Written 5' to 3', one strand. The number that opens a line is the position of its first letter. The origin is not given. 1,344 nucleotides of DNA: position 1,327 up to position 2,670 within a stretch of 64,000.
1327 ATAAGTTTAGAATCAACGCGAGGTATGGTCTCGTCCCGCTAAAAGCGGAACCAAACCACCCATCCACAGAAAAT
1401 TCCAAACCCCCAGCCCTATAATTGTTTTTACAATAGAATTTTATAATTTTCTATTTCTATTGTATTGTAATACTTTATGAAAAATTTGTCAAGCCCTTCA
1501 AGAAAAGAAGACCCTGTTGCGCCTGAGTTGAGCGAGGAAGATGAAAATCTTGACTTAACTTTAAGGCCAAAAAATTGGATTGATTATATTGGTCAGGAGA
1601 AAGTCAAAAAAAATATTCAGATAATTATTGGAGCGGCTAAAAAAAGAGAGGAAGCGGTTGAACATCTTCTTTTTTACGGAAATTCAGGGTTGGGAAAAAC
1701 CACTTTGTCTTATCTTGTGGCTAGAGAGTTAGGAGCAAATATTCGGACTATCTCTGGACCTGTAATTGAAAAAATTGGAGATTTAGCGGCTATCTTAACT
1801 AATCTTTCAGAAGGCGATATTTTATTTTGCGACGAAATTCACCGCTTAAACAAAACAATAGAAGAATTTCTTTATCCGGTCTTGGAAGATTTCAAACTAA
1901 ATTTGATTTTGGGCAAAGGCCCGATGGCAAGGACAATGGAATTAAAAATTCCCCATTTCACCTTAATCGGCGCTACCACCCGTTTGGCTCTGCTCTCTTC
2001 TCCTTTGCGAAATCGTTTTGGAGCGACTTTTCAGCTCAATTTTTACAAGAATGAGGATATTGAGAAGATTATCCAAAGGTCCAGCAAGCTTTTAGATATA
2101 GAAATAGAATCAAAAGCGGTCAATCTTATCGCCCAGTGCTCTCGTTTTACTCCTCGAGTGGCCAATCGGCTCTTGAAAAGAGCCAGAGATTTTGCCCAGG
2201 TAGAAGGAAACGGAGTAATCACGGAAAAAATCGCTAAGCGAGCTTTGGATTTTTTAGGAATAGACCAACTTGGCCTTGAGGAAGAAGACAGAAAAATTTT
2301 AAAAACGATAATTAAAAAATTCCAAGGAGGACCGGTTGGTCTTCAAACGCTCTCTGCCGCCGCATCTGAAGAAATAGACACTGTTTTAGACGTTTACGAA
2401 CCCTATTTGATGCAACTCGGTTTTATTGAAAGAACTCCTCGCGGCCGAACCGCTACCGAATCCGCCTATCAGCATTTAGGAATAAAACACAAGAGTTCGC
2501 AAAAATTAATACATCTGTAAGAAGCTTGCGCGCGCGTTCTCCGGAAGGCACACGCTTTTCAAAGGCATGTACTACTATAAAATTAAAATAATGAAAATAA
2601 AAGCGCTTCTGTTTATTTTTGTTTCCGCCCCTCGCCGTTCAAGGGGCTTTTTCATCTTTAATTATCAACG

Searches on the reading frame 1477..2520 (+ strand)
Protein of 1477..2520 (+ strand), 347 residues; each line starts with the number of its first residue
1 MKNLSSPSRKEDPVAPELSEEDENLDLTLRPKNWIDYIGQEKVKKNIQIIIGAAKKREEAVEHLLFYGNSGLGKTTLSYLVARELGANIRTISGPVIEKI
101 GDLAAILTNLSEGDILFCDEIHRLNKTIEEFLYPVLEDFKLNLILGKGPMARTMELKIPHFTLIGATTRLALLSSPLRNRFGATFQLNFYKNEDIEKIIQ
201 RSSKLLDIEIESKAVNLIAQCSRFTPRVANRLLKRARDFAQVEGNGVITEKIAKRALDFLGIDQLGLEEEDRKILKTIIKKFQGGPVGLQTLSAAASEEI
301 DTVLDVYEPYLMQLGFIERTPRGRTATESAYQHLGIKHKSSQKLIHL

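Call 77: search_protein_families(library=pfam, proteins=[window:1477-2520:+], max_evalue=0.0001)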
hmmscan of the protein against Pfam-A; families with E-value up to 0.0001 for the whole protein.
window:1477-2520:+ (347 aa): 5 families
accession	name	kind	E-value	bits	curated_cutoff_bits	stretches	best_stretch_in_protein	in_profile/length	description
PF05496.18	RuvB_N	-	1.2e-68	230.3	27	1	29-187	1-159/159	Holliday junction DNA helicase RuvB P-loop domain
PF17864.7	AAA_lid_4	-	2.3e-26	91.8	27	1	190-263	1-74/74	RuvB AAA lid domain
PF05491.19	RuvB_C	-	6.4e-26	90.6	24.7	1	265-334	2-71/72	RuvB C-terminal winged helix domain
PF00004.35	AAA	-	1.3e-16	61.7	21.2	1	64-186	1-128/131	ATPase family associated with various cellular activities (AAA)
PF07728.20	AAA_5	-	2.9e-08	34.3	22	1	63-181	1-139/139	AAA domain (dynein-related subfamily)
